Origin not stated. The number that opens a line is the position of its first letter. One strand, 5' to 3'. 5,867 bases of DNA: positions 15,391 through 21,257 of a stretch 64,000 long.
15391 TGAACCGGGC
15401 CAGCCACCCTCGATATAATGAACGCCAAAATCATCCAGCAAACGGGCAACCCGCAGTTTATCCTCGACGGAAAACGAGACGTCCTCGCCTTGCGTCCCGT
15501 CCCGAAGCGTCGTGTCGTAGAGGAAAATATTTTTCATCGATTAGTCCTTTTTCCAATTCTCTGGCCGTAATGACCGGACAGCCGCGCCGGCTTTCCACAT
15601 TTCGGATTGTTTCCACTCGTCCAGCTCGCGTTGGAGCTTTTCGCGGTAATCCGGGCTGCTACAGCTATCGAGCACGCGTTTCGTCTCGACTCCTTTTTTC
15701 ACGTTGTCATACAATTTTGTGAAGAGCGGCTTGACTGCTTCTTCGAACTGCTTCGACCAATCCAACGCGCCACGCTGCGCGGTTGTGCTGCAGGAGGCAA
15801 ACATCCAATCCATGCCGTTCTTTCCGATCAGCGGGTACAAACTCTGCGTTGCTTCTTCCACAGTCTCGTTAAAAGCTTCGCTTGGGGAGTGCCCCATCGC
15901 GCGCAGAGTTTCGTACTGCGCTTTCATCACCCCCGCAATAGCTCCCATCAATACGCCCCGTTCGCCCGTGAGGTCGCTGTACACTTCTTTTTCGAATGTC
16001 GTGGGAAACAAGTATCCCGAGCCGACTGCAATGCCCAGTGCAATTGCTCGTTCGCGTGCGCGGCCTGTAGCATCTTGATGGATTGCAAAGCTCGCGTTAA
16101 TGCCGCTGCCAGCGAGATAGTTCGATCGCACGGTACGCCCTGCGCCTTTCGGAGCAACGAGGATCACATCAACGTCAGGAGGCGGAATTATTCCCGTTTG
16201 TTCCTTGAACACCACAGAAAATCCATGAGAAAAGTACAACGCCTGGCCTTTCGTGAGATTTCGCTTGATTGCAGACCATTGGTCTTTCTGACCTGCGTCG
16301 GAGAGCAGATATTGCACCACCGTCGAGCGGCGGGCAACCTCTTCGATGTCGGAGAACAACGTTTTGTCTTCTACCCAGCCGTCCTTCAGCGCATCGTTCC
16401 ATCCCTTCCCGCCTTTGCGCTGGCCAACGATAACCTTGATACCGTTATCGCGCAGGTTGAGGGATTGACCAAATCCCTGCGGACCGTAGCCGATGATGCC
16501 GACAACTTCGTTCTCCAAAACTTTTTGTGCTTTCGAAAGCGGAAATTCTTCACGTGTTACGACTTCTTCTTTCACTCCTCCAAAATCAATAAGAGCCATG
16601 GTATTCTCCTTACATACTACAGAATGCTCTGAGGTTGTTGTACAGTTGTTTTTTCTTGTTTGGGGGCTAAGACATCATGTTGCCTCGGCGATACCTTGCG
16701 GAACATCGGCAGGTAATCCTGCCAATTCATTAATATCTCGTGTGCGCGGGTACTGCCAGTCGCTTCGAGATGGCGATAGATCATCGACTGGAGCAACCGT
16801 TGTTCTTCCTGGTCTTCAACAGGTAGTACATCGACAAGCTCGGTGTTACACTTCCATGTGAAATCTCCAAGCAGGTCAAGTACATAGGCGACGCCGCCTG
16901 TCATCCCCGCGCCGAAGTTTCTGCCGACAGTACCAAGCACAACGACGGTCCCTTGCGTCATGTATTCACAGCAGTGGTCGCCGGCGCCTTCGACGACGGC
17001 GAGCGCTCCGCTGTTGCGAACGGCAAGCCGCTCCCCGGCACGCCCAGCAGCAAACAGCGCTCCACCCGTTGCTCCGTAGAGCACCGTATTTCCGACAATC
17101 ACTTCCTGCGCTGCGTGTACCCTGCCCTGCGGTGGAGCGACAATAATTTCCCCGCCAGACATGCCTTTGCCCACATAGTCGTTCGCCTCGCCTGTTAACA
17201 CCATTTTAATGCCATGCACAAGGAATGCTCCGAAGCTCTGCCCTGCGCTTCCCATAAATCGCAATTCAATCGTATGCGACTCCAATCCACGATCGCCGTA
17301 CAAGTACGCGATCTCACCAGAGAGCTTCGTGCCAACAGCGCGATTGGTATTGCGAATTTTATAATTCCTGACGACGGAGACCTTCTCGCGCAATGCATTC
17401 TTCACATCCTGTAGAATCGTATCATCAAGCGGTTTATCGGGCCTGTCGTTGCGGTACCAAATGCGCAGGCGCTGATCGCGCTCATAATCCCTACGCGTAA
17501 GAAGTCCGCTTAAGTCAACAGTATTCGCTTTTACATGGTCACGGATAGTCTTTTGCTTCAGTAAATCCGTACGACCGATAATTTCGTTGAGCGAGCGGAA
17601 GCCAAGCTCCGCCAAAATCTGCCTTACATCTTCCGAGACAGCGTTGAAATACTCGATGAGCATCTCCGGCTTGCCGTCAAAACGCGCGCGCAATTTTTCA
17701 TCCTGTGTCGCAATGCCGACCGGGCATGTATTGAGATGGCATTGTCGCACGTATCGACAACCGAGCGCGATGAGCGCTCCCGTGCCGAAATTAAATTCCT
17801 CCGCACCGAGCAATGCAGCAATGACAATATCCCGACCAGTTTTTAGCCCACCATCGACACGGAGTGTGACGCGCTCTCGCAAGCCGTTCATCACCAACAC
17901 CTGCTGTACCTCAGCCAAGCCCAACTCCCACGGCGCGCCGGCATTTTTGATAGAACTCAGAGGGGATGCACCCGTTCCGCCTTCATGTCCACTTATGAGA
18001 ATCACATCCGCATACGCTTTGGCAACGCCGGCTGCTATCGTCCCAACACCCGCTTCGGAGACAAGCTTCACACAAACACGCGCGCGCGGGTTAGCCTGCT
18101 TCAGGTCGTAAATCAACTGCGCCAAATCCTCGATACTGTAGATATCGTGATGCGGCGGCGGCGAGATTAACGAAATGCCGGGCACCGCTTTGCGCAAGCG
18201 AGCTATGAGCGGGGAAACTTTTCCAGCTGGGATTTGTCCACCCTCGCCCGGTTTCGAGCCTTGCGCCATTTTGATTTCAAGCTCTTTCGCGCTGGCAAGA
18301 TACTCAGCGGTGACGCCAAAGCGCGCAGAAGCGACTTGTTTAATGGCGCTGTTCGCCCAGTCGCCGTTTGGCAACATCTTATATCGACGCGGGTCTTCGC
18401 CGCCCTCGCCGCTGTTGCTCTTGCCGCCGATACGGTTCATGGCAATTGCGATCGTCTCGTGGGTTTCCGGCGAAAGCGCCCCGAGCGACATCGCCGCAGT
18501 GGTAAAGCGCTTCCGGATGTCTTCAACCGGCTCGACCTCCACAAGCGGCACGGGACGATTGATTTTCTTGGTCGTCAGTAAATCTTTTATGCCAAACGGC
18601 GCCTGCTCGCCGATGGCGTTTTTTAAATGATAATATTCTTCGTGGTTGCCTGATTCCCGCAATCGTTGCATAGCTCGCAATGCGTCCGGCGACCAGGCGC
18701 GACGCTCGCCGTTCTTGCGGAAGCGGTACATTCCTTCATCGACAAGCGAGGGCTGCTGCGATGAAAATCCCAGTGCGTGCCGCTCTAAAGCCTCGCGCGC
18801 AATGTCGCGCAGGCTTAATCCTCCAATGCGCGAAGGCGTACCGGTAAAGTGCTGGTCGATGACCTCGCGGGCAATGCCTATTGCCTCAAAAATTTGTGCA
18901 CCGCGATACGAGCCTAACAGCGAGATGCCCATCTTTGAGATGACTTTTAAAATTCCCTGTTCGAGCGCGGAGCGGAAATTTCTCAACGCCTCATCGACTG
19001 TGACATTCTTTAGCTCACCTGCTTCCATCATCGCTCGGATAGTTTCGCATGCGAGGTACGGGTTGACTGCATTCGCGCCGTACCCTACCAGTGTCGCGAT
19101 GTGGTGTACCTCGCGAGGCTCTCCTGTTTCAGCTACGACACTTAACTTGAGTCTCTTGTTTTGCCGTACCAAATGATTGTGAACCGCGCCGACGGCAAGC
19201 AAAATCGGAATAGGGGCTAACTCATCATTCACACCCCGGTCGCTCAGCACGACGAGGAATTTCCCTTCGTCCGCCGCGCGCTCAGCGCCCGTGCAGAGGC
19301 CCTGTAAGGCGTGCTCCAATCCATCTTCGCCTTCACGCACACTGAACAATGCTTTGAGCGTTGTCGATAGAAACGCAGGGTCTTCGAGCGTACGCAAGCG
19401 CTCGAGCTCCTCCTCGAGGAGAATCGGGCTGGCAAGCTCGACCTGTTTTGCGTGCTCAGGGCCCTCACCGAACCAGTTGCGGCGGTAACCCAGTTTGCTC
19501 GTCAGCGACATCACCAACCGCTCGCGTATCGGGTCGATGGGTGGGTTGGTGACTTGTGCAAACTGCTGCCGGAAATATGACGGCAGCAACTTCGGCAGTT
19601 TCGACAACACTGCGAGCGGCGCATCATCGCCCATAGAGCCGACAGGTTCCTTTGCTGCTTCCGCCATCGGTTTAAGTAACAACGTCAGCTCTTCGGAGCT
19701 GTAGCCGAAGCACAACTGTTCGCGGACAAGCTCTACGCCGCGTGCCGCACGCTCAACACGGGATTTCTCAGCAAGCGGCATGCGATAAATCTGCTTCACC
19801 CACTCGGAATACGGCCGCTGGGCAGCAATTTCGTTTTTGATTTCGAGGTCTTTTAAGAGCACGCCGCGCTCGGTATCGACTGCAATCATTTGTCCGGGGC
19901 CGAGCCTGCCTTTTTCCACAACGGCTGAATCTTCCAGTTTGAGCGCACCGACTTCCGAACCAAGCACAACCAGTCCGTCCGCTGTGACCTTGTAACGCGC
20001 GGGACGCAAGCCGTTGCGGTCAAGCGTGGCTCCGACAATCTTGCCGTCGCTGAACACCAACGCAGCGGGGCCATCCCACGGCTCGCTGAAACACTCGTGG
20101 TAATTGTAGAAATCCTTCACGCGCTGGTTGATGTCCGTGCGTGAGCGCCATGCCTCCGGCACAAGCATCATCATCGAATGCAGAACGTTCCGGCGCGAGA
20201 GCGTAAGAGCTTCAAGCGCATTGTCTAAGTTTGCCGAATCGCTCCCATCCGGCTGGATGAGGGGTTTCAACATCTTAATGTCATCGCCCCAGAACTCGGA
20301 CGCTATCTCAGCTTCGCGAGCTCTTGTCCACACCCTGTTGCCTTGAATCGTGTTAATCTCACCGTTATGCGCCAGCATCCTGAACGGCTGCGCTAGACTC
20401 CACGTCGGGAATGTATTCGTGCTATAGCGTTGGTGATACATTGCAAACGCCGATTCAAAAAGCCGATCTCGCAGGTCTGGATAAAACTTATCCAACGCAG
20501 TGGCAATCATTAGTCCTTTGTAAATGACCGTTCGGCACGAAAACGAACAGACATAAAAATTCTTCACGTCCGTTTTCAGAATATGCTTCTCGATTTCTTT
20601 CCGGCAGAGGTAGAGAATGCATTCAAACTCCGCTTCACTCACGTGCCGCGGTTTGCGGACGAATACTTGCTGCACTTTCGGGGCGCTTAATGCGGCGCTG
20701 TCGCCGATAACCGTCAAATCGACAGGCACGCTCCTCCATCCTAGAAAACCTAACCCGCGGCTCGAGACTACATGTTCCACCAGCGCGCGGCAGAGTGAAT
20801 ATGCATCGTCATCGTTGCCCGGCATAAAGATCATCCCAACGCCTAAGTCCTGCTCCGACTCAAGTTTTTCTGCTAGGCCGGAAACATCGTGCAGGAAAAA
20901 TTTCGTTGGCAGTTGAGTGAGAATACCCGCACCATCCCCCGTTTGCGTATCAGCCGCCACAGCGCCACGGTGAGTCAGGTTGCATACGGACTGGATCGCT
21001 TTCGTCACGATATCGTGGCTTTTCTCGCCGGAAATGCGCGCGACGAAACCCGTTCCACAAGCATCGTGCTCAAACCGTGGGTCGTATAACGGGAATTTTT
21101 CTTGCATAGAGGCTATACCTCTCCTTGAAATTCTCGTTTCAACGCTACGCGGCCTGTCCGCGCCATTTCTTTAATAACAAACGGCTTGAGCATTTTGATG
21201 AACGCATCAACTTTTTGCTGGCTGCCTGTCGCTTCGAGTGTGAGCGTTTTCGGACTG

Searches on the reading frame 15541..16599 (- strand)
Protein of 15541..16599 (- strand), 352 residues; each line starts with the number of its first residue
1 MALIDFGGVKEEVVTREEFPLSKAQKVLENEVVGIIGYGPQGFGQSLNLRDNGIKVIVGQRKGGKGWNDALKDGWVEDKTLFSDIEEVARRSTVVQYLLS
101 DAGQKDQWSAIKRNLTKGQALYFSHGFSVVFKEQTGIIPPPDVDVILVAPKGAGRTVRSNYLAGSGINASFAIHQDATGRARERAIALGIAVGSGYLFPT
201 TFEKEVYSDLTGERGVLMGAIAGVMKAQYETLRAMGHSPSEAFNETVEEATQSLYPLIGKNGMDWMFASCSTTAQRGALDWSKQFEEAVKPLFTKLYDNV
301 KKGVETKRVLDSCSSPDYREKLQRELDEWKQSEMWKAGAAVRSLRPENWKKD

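Call 8: search_protein_families(library=ncbifam, proteins=[window:15541-16599:-], max_evalue=1e-10)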
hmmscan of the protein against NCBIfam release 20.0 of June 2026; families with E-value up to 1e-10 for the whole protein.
window:15541-16599:- (352 aa): 4 families
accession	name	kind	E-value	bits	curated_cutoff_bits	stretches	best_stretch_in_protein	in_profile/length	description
TIGR00465.1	ilvC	equivalog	4.2e-95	318.3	226.15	1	28-347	1-312/314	ketol-acid reductoisomerase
NF004017.0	PRK05479.1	equivalog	1.4e-63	214.7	336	1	25-345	12-325/337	ketol-acid reductoisomerase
NF009940.0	PRK13403.1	equivalog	1.7e-45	155.4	406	1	26-279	12-258/335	ketol-acid reductoisomerase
NF003557.0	PRK05225.1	equivalog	1.3e-31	109.7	713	1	13-317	22-324/491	ketol-acid reductoisomerase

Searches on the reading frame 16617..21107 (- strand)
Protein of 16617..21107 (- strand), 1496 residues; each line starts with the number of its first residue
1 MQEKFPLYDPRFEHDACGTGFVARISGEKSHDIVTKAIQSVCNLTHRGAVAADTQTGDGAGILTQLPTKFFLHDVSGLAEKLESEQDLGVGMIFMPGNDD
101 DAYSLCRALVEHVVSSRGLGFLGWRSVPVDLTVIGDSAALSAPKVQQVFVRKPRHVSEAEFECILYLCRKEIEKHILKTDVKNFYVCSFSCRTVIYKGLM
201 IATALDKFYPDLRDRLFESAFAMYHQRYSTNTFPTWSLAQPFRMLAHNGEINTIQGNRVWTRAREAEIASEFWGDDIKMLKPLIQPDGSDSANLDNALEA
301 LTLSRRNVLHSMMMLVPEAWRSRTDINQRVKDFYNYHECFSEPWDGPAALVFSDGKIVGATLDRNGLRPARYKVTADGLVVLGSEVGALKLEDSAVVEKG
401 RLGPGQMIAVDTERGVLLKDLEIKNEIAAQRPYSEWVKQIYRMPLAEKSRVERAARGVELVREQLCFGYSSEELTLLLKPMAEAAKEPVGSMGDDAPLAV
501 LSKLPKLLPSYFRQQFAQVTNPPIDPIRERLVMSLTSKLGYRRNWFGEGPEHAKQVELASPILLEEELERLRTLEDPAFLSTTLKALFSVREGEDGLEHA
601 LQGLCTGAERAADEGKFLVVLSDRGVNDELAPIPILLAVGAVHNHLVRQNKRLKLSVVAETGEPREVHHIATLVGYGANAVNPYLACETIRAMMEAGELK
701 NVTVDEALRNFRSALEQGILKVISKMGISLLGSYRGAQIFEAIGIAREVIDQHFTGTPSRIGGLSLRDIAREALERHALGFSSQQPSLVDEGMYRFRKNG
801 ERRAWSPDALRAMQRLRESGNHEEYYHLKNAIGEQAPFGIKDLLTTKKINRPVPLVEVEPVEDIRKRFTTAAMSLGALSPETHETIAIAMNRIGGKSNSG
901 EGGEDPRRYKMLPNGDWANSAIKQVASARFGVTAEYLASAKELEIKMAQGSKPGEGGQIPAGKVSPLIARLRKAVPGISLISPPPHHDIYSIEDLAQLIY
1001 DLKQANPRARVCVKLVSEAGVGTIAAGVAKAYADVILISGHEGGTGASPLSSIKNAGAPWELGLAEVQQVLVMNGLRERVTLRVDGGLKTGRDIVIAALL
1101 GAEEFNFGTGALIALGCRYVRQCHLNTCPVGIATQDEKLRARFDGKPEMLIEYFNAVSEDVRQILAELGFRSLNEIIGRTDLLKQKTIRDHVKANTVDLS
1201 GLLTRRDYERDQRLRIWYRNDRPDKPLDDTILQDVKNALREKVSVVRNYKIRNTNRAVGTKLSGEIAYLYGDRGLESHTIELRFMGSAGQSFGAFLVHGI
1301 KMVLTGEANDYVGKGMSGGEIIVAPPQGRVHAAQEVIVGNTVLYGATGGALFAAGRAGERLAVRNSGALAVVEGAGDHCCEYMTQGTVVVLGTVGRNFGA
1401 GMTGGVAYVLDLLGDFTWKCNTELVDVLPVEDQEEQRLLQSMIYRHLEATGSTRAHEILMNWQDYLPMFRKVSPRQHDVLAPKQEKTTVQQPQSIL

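Call 8: search_protein_families(library=ncbifam, proteins=[window:16617-21107:-], max_evalue=1e-10)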
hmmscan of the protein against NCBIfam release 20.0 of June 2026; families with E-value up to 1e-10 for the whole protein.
window:16617-21107:- (1496 aa): 1 family
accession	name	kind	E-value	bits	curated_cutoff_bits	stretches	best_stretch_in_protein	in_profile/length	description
NF008730.0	PRK11750.1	equivalog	0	1839.4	1047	1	6-1481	4-1473/1490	glutamate synthase large subunit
